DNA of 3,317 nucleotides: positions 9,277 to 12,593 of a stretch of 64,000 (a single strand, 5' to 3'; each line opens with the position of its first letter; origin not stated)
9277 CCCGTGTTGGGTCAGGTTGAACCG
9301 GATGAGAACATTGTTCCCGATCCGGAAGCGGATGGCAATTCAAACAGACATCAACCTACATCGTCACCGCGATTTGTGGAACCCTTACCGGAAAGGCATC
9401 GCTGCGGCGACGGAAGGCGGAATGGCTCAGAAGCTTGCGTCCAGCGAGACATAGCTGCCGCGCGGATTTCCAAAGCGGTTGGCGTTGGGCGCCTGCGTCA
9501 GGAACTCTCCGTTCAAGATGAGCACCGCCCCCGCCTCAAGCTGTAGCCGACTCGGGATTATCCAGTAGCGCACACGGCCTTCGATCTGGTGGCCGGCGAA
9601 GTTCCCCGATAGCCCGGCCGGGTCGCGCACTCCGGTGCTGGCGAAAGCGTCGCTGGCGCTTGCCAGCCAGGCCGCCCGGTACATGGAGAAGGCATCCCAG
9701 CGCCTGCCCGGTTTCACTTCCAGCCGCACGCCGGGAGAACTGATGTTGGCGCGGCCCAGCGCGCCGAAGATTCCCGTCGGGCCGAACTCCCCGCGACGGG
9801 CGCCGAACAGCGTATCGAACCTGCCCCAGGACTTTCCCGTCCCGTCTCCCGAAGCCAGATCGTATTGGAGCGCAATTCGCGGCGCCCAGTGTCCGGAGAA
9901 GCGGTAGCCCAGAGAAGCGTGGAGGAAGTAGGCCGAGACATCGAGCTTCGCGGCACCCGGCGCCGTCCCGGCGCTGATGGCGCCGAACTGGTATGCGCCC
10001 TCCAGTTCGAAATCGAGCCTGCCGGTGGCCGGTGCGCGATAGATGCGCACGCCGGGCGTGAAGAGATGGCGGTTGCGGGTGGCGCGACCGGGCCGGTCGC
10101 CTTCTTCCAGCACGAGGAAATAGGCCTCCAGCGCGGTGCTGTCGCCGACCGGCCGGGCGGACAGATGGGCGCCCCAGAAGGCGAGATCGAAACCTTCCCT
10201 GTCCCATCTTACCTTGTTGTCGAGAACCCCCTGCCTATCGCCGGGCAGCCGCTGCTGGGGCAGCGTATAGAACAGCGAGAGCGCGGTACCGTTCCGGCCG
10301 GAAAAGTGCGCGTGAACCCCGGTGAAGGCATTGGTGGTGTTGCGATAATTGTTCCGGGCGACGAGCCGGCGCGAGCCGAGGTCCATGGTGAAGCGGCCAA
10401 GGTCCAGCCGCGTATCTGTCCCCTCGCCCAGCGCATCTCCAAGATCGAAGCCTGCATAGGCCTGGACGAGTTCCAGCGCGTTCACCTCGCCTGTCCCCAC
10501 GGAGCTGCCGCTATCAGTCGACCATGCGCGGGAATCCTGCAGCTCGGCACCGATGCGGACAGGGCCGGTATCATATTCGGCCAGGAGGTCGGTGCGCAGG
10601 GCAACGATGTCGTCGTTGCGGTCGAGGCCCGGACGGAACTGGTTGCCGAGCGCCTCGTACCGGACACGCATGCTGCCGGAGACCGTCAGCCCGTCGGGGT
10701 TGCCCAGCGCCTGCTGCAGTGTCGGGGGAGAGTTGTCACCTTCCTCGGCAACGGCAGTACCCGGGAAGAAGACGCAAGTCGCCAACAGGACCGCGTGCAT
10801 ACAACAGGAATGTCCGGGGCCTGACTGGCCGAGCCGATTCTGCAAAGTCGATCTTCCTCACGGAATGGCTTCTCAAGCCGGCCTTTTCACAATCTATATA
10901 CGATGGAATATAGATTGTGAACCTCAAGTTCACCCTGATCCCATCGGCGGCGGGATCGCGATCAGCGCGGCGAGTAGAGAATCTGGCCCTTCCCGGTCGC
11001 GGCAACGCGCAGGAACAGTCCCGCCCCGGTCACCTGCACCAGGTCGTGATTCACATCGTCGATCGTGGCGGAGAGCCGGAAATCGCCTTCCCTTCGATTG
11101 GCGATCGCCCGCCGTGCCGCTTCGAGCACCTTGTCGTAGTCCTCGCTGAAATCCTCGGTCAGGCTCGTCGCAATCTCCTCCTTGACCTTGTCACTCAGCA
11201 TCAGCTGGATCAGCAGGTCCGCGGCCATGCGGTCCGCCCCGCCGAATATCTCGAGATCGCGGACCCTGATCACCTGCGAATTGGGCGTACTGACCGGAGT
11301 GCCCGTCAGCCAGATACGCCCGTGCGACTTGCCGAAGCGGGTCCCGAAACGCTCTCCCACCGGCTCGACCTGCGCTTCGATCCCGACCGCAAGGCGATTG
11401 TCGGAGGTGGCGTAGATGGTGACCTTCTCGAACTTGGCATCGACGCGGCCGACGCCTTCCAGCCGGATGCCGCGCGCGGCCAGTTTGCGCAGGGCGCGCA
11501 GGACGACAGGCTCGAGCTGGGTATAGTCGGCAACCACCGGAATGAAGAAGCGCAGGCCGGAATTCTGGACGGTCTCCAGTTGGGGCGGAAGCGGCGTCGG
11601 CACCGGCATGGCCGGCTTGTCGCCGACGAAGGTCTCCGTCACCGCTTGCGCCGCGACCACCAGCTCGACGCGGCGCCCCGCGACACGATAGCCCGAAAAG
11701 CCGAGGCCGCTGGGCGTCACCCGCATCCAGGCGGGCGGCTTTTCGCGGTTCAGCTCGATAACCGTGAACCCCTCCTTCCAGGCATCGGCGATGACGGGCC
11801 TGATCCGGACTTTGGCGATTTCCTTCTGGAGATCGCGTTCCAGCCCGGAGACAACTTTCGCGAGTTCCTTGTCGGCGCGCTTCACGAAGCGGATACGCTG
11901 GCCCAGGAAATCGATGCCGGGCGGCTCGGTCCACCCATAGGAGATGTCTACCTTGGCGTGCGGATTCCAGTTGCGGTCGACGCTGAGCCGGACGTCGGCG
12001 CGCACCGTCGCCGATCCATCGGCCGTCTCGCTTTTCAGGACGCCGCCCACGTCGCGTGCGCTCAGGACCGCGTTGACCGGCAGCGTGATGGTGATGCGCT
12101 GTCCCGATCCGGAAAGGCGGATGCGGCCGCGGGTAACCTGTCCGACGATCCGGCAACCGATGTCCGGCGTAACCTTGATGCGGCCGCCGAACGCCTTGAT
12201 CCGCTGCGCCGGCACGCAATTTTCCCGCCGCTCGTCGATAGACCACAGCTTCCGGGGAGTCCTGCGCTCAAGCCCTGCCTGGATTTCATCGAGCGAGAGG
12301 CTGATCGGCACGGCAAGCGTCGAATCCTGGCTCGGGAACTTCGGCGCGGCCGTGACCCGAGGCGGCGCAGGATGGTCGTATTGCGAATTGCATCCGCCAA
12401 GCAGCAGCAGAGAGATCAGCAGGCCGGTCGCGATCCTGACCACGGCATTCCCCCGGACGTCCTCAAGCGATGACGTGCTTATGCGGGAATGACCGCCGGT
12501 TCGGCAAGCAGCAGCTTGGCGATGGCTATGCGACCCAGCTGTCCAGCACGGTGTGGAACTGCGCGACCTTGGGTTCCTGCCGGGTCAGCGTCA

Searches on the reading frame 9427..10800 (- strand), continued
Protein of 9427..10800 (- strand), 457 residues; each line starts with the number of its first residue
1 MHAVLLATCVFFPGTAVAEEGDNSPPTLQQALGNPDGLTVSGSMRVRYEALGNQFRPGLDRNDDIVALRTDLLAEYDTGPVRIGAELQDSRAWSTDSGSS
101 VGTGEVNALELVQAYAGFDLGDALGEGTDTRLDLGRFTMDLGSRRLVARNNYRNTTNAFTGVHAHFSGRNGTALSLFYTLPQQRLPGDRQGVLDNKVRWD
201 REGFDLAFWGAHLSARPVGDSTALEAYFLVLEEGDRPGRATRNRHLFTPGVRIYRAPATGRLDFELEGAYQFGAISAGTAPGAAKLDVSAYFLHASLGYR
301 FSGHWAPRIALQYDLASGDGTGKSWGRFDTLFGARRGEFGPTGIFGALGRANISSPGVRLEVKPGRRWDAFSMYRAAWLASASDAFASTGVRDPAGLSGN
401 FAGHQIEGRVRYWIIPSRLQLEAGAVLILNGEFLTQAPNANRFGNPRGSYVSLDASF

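Call 48: search_protein_families(library=ncbifam, proteins=[L018:1051-1398:-, L001:3100-3800:+], max_evalue=0.001)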
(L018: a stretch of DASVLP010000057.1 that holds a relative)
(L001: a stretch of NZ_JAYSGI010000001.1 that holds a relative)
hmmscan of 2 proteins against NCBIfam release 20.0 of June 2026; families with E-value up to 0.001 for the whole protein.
L018:1051-1398:- (115 aa): 2 families
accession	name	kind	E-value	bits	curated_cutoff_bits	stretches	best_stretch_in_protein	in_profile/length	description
TIGR00637.1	ModE_repress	subfamily_domain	9.2e-21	73.8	98.5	1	18-94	2-78/100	ModE molybdate transport repressor domain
NF007957.0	PRK10676.1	equivalog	3.1e-13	49.4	369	1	3-91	4-90/263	molybdenum-dependent transcriptional regulator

L001:3100-3800:+ (233 aa): 38 families (the best 25 are shown)
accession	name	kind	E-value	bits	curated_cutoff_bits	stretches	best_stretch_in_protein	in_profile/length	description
TIGR02139.1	permease_CysT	equivalog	1.1e-110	369.4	246.1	1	2-230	36-264/265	sulfate ABC transporter permease subunit CysT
TIGR00969.1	3a0106s02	subfamily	1.3e-83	280.6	240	1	5-226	50-271/272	sulfate ABC transporter permease subunit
NF008208.0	PRK10971.1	equivalog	1.1e-75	254.7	415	1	8-232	50-274/277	sulfate/thiosulfate ABC transporter permease CysT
TIGR02140.1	permease_CysW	equivalog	5.2e-50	170.3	329.1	1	11-225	42-256/261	sulfate ABC transporter permease subunit CysW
TIGR01581.1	Mo_ABC_porter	hypoth_equivalog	1.9e-46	158.4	210.3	1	3-219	8-224/225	ABC transporter permease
TIGR02141.1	modB_ABC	equivalog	6.1e-44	150.1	182.6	1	20-225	2-206/208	molybdate ABC transporter permease subunit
NF008620.0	PRK11602.1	equivalog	5.2e-41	140.7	442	1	24-225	72-272/291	sulfate/thiosulfate ABC transporter permease CysW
NF006939.0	PRK09421.1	equivalog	1.5e-38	132.5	262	1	10-232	4-228/230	molybdate ABC transporter permease subunit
NF040839.1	tungstate_WtpB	equivalog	1.2e-37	130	340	1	14-225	42-248/251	tungstate ABC transporter permease WtpB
NF011624.0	PRK15050.1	equivalog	5.7e-26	91.3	247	1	11-220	68-281/297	2-aminoethylphosphonate ABC transporter permease subunit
TIGR03226.1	PhnU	equivalog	9.1e-20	71.3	283.45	1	11-219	86-298/311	2-aminoethylphosphonate ABC transporter permease subunit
TIGR03255.1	PhnV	equivalog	9.9e-18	64.8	358.7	1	16-223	66-261/270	2-aminoethylphosphonate ABC transport system, membrane component PhnV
TIGR00974.1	3a0107s02c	equivalog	1.6e-17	63.5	193.45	1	25-232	63-270/272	phosphate ABC transporter permease PstA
NF006952.0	PRK09433.1-3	equivalog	1.7e-17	63.4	679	2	19-115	59-158/534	thiamine/thiamine pyrophosphate ABC transporter permease ThiP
NF038017.1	ABC_perm1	subfamily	5.3e-17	62.4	100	1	25-211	5-184/184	ABC transporter permease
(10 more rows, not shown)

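Call 58: search_solved_structures(query=window:9427-10800:-, max_evalue=1)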
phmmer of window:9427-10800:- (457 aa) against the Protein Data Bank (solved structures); distinct sequences matched with E-value up to 1: 0.

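Call 61: search_protein_families(library=pfam, proteins=[L018:3711-5840:+, L088:3222-3605:+], max_evalue=0.001)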
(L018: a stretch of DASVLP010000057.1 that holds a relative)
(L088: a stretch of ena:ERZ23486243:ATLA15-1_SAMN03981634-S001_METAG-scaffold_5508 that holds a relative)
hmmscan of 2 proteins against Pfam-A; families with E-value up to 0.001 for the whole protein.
L018:3711-5840:+ (709 aa): 2 families
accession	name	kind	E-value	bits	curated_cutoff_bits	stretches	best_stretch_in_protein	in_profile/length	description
PF00593.30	TonB_dep_Rec_b-barrel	-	6.2e-33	115.7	27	1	225-682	10-435/436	TonB dependent receptor-like, beta-barrel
PF07715.20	Plug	-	1.9e-16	60.9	23.9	1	57-156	9-107/107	TonB-dependent Receptor Plug Domain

L088:3222-3605:+ (127 aa): 1 family
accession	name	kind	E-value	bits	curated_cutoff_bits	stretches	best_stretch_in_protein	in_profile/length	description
PF00126.33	HTH_1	-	1.1e-05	25.7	26.6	1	29-88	6-60/60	Bacterial regulatory helix-turn-helix protein, lysR family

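Call 66: predict_structure(alignment_id=A1)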
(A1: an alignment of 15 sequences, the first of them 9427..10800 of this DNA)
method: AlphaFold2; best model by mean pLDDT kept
length: 457 residues; sequences in the alignment: 15
mean_pLDDT: 73.7   pTM: 0.73
mean pLDDT of the five models: 73.7, 70.4, 69.3, 66.2, 54.9
residues with pLDDT >= 90: 100; 70-90: 205; 50-70: 86; < 50: 66
segments of 3 or more residues with pLDDT < 50: 1-24, 150-155, 321-324, 330-350, 384-387
pLDDT, mean of each block of 10 residues (from residue 1): 33 30 50 68 89 76 83 88 86 63 58 87 85 85 64 54 89 89 55 62 75 86 92 79 87 93 92 83 81 90 90 75 49 37 36 78 85 73 53 67 79 91 84 71 83 93
secondary structure, 60 per line:
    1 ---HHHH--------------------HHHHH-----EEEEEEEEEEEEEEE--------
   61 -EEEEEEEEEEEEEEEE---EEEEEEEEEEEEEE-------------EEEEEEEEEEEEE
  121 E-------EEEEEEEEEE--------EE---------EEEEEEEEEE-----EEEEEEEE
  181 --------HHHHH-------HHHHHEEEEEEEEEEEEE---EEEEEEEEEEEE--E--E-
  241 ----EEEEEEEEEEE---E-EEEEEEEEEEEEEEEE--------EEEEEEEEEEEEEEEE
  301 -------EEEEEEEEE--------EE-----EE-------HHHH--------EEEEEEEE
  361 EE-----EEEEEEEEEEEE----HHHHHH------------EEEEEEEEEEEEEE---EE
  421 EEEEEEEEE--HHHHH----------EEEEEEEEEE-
elements in order: H4-7 H28-32 E38-52 E62-77 E81-94 E108-121 E129-138 E158-167 E173-180 H189-193 H201-205 E206-218 E222-233 E245-255 E261-276 E285-300 E308-316 H341-344 E353-362 E368-379 H384-389 E402-415 E419-429 H432-436 E447-456

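Call 69: fold_search(model_id=the predicted structure, library=pdb)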
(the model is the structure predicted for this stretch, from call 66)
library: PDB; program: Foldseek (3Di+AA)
matches with E <= 10: 834; with E <= 0.001: 300
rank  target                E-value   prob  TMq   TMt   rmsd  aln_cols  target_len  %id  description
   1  3rbh_B                1.0e-15  1.00  0.66  0.70   5.1       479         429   12  Structure of alginate export protein AlgE from Pseudomonas aeruginosa (released 2011-07-27)
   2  4azl_A                1.2e-15  1.00  0.67  0.73   5.2       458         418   12  In meso structure of alginate transporter, AlgE, from Pseudomoas aeruginosa, PAO1, crystal form 2. (released 2013-07-03)
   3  4azl_B                1.3e-15  1.00  0.66  0.71   5.3       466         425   13  In meso structure of alginate transporter, AlgE, from Pseudomoas aeruginosa, PAO1, crystal form 2. (released 2013-07-03)
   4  3rbh_A                1.5e-15  1.00  0.66  0.70   5.2       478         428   12  Structure of alginate export protein AlgE from Pseudomonas aeruginosa (released 2011-07-27)
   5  8q2o                  1.6e-15  1.00  0.64  0.63   6.1       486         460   11  Structure of alginate transporter AlgE from P. aeruginosa PAO1 by using Se-MAG for the the lipid cubic phase crystalliza (released 2024-05-15)
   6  4afk                  1.7e-15  1.00  0.63  0.67   5.6       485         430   11  In meso structure of alginate transporter, AlgE, from Pseudomonas aeruginosa, PAO1 (released 2013-02-06)
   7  3rbh_C                2.8e-15  1.00  0.65  0.71   5.4       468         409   11  Structure of alginate export protein AlgE from Pseudomonas aeruginosa (released 2011-07-27)
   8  8pz4                  2.8e-15  1.00  0.63  0.62   7.3       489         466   11  Structure of alginate transporter, AlgE, solved at wavelength 2.755 A (released 2023-10-25)
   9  3rbh_D                4.9e-15  1.00  0.64  0.70   5.4       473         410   11  Structure of alginate export protein AlgE from Pseudomonas aeruginosa (released 2011-07-27)
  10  8rqp                  1.1e-14  1.00  0.65  0.64   6.1       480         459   11  In meso structure of the alginate exporter, AlgE, from Pseudomonas aeruginosa in 7.10 monoacylglycerol (released 2024-04-03)
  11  7acg                  1.1e-14  1.00  0.63  0.63   6.6       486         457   12  In meso structure of the alginate exporter, AlgE, from Pseudomonas aeruginosa in 9.8 monoacylglycerol (released 2020-12-16)
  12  4b61_A                1.2e-14  1.00  0.66  0.70   5.6       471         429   13  In meso structure of alginate transporter, AlgE, from Pseudomoas aeruginosa, PAO1. Crystal form 3. (released 2013-07-17)
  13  4xnk                  1.6e-14  1.00  0.63  0.68   6.0       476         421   12  X-ray structure of AlgE1 (released 2015-06-03)
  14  4b61_B                2.5e-14  1.00  0.61  0.64   6.2       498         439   12  In meso structure of alginate transporter, AlgE, from Pseudomoas aeruginosa, PAO1. Crystal form 3. (released 2013-07-17)
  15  4xnl                  1.3e-13  1.00  0.63  0.68   5.5       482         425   13  X-ray structure of AlgE2 (released 2015-06-03)
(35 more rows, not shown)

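Call 83: search_protein_families(library=pfam, proteins=[L060:5294-5731:+, L046:4995-5879:-, L032:1548-2123:-, L029:5244-6032:-, L037:5013-5756:-, L020:366-2288:-, L035:2714-4252:+, L073:4149-5102:+, L015:5241-5735:+, L019:3582-4346:+], max_evalue=0.00001)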
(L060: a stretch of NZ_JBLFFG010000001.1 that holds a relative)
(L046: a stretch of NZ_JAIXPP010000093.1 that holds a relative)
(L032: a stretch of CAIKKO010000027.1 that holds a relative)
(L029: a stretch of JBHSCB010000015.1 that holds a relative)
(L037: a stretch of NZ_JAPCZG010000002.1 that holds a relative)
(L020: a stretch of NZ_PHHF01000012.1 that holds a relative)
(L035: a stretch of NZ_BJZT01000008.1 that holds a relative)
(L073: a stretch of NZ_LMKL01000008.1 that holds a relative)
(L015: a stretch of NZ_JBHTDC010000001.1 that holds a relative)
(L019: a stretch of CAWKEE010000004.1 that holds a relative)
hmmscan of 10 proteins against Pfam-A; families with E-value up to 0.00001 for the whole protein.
L060:5294-5731:+ (145 aa): 1 family
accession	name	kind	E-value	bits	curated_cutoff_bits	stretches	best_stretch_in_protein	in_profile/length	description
PF01878.24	EVE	-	9.5e-46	155.8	23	1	14-142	1-145/145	EVE domain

L046:4995-5879:- (294 aa): 1 family
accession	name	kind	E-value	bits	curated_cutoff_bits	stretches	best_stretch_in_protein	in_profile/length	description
PF01169.24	GDT1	-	1.6e-39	134.6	27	2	208-283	1-75/75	Divalent cation/proton antiporter GDT1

L032:1548-2123:- (191 aa): 1 family
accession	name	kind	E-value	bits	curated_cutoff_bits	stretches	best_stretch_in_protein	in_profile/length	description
PF01169.24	GDT1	-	1.6e-39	134.5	27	2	105-180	1-75/75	Divalent cation/proton antiporter GDT1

L029:5244-6032:- (262 aa): 1 family
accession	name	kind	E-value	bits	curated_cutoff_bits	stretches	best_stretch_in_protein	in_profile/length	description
PF01169.24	GDT1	-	4.9e-41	139.4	27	2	176-251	1-75/75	Divalent cation/proton antiporter GDT1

L037:5013-5756:- (247 aa): 1 family
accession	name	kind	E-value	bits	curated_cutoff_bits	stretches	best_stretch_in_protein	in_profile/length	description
PF01169.24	GDT1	-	2.8e-42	143.4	27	2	161-236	1-75/75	Divalent cation/proton antiporter GDT1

L020:366-2288:- (640 aa): 3 families
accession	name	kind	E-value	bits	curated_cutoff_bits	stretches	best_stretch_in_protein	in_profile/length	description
PF00015.26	MCPsignal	-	8e-28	97.9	34.6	1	391-539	9-171/172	Methyl-accepting chemotaxis protein (MCP) signalling domain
PF12729.13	4HB_MCP_1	-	5.3e-16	59.1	27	1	8-183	2-178/181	Four helix bundle sensory module for signal transduction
PF00672.30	HAMP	-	7.2e-10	39.5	25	0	210-257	1-48/53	HAMP domain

L035:2714-4252:+ (512 aa): 3 families
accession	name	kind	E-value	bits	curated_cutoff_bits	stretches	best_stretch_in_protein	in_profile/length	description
PF13472.12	Lipase_GDSL_2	-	2.3e-25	90.6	32.9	1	330-490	1-177/178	GDSL-like Lipase/Acylhydrolase family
PF00657.28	Lipase_GDSL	-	4.7e-14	53.5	23.6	1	328-494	1-206/208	GDSL-like Lipase/Acylhydrolase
PF25182.1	NonGDSL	-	1.8e-07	31.2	80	1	321-433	23-139/220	Non-GDSL lipase-like family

L073:4149-5102:+ (317 aa): 2 families
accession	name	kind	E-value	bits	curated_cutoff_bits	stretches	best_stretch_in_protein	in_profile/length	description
PF00994.29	MoCF_biosynth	-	3.4e-28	98.6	26.6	1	76-230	2-138/144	Probable molybdopterin binding domain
PF24102.1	FLAD1_M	-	7e-17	61.5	27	1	238-307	1-71/78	FAD synthase, middle domain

L015:5241-5735:+ (164 aa): 1 family
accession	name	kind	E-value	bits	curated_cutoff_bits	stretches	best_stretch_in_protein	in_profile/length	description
PF01925.25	TauE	-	5.1e-27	95.5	32.6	1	15-158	2-149/237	Sulfite exporter TauE/SafE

L019:3582-4346:+ (254 aa): 1 family
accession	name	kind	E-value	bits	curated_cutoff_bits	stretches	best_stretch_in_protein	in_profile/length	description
PF01925.25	TauE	-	3e-37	129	32.6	1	16-247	2-236/237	Sulfite exporter TauE/SafE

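Call 85: search_protein_families(library=pfam, proteins=[L005:4150-5151:-, L061:5323-5829:+, L061:4736-5281:+, L038:231-806:-, L054:657-1265:-, L075:5304-5828:+, L076:5319-5843:+, L061:7803-9518:+, L038:2738-4102:-, L075:7682-8119:-], max_evalue=0.0001)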
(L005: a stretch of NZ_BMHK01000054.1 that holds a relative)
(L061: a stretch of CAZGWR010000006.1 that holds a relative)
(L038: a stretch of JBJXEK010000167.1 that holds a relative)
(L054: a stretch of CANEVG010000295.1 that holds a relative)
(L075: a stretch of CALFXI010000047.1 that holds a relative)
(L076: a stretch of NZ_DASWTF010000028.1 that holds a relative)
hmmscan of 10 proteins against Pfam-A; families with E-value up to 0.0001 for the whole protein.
L005:4150-5151:- (333 aa): 13 families
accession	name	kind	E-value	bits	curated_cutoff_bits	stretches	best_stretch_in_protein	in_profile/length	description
PF08241.18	Methyltransf_11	-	2.7e-26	92.4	21.2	1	160-255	1-94/95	Methyltransferase domain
PF13649.12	Methyltransf_25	-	7.5e-23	81.5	27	1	160-252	2-97/97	Methyltransferase domain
PF13847.12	Methyltransf_31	-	2.2e-19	70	27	1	158-262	6-115/145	Methyltransferase domain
PF08242.18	Methyltransf_12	-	3e-16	60.4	30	1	160-254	1-98/98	Methyltransferase domain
PF13489.12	Methyltransf_23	-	1.3e-13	51.4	27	1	146-293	12-160/164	Methyltransferase domain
PF01209.24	Ubie_methyltran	-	3e-13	50.1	20.1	1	154-268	46-163/233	ubiE/COQ5 methyltransferase family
PF01022.26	HTH_5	-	3.6e-13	49.6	22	1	13-57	2-46/47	Bacterial regulatory protein, arsR family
PF12840.13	HTH_20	-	3.3e-10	40.2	27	1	10-58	1-50/51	Helix-turn-helix domain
PF12802.13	MarR_2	-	3.4e-08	34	27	1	13-61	5-55/61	MarR family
PF05175.20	MTS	-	6.6e-07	29.6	23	1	146-259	22-141/170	Methyltransferase small domain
PF00891.24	Methyltransf_2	-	1.1e-06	28.6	22.3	1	145-266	52-174/210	O-methyltransferase domain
PF00398.26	RrnaAD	-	2e-06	27.5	24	1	159-222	34-95/263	Ribosomal RNA adenine dimethylase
PF07021.18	MetW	-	1e-05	25.7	21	1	157-250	15-104/193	Methionine biosynthesis protein MetW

L061:5323-5829:+ (168 aa): 1 family
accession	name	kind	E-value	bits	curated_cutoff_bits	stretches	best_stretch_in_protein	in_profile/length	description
PF06319.18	MmcB-like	-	3.1e-36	124.8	22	1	13-153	10-144/148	DNA repair protein MmcB-like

L061:4736-5281:+ (181 aa): 0 families

L038:231-806:- (191 aa): 1 family
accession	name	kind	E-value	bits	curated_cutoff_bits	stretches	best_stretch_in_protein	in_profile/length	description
PF01169.24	GDT1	-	1e-42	144.8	27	2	105-180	1-75/75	Divalent cation/proton antiporter GDT1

L054:657-1265:- (202 aa): 1 family
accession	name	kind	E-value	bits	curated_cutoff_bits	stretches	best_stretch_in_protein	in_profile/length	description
PF01169.24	GDT1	-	4.5e-41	139.5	27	2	116-191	1-75/75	Divalent cation/proton antiporter GDT1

L075:5304-5828:+ (174 aa): 0 families

L076:5319-5843:+ (174 aa): 0 families

L061:7803-9518:+ (571 aa): 2 families
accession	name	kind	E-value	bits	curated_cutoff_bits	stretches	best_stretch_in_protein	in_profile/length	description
PF00270.35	DEAD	-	6.2e-48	163.1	26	1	26-196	1-166/167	DEAD/DEAH box helicase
PF00271.37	Helicase_C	-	5.4e-30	104.3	23.5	1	240-344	6-110/110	Helicase conserved C-terminal domain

L038:2738-4102:- (454 aa): 3 families
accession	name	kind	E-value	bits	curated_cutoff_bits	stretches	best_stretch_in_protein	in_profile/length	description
PF01546.33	Peptidase_M20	-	2.6e-20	73.7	24.6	1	123-441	1-199/206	Peptidase family M20/M25/M40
PF07687.19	M20_dimer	-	7e-15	55.3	21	1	235-350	1-104/107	Peptidase dimerisation domain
PF04389.22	Peptidase_M28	-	6.8e-08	32.9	21.3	1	109-191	2-68/193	Peptidase family M28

L075:7682-8119:- (145 aa): 1 family
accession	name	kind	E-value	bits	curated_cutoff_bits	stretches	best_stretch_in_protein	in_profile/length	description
PF07978.19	NIPSNAP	-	4.7e-10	40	22.3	1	38-140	2-102/102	NIPSNAP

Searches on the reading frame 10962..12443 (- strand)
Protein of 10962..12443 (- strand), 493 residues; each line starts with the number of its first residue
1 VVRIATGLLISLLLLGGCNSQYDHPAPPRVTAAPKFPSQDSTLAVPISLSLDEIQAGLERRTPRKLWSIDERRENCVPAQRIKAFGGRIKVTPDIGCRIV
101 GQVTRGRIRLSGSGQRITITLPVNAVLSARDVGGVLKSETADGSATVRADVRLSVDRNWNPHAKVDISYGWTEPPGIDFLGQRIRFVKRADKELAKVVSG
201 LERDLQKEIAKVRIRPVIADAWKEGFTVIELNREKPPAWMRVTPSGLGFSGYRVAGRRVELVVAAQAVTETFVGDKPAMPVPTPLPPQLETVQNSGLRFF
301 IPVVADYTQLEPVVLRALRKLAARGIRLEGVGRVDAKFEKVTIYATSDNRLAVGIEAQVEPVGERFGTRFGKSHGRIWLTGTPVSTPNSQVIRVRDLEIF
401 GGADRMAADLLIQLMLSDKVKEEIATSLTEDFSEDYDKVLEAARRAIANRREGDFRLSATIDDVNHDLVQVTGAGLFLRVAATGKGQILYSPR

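Call 8: search_protein_families(library=pfam, proteins=[window:10962-12443:-])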
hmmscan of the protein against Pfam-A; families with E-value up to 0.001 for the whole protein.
window:10962-12443:- (493 aa): 1 family
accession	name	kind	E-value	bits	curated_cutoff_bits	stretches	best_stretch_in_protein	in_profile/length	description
PF14356.11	DUF4403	-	2.1e-69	234.7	28.3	1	40-485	2-420/425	Domain of unknown function (DUF4403)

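Call 9: search_protein_families(library=ncbifam, proteins=[window:10962-12443:-], max_evalue=0.001)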
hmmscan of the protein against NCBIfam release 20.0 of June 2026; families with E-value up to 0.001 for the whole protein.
window:10962-12443:- (493 aa): 0 families
